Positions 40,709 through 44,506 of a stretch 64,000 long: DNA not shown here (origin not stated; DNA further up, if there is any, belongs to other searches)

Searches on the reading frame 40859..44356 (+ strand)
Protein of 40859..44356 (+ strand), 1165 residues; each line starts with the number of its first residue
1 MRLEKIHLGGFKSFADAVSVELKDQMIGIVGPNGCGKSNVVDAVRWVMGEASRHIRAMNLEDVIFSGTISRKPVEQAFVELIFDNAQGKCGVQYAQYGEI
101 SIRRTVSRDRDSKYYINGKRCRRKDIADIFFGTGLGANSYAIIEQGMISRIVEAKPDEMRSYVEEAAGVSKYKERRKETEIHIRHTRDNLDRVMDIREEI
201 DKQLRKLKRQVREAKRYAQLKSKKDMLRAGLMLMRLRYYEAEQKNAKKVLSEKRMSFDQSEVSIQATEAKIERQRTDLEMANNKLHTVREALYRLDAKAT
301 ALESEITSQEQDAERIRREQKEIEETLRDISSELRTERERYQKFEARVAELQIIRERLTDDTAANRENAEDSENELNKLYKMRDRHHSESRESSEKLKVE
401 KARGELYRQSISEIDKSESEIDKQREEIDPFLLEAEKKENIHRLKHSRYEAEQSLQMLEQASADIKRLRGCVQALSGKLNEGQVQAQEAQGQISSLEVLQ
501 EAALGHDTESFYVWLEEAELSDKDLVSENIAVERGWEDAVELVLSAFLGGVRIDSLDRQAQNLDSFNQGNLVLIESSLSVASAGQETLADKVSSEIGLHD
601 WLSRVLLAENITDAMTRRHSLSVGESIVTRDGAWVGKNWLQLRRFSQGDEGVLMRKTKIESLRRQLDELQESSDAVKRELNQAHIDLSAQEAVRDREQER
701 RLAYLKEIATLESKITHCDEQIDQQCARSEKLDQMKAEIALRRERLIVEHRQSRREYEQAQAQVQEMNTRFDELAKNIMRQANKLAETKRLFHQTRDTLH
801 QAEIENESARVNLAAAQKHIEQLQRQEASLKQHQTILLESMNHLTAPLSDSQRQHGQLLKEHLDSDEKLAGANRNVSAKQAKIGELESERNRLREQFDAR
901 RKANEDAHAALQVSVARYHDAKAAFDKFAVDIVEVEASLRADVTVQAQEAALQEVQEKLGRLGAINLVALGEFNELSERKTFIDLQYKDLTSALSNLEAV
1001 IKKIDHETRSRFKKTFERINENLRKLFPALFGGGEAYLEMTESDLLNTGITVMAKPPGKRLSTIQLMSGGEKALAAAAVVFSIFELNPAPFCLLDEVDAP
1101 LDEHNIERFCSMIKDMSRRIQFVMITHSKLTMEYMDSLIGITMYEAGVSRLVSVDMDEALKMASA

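Call 40: search_protein_families(library=ncbifam, proteins=[window:40859-44356:+], max_evalue=1e-10)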
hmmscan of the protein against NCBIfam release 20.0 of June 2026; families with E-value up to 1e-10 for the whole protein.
window:40859-44356:+ (1165 aa): 8 families
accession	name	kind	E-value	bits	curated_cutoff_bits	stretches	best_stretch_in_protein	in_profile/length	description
TIGR02168.1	SMC_prok_B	equivalog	3.1e-282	939.4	567.35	1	2-1156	1-1181/1181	chromosome segregation protein SMC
TIGR02169.1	SMC_prok_A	equivalog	2e-127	426.6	729.4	2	3-545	2-547/1165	chromosome segregation protein SMC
NF041035.1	Rad50_Halo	equivalog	1.1e-22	80.3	1000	1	1-396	1-392/883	DNA double-strand break repair ATPase Rad50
NF002572.0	PRK02224.1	equivalog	2.3e-20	72.5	1087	1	1-490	1-446/888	DNA double-strand break repair ATPase Rad50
NF045487.1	ASRP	equivalog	1.4e-19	70.2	300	1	655-1124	116-587/593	archaea-specific SMC-related protein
NF045780.1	TrlF_fam_ATP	equivalog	2.8e-16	59.5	350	0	13-485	298-774/944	TrlF family AAA-like ATPase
NF003034.1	PRK03918.1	equivalog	6.3e-12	44.3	700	0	1-461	1-434/878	DNA double-strand break repair ATPase Rad50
NF041034.1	Rad50_Sulf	equivalog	2.4e-11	42.2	1000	0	1-67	1-63/872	DNA double-strand break repair ATPase Rad50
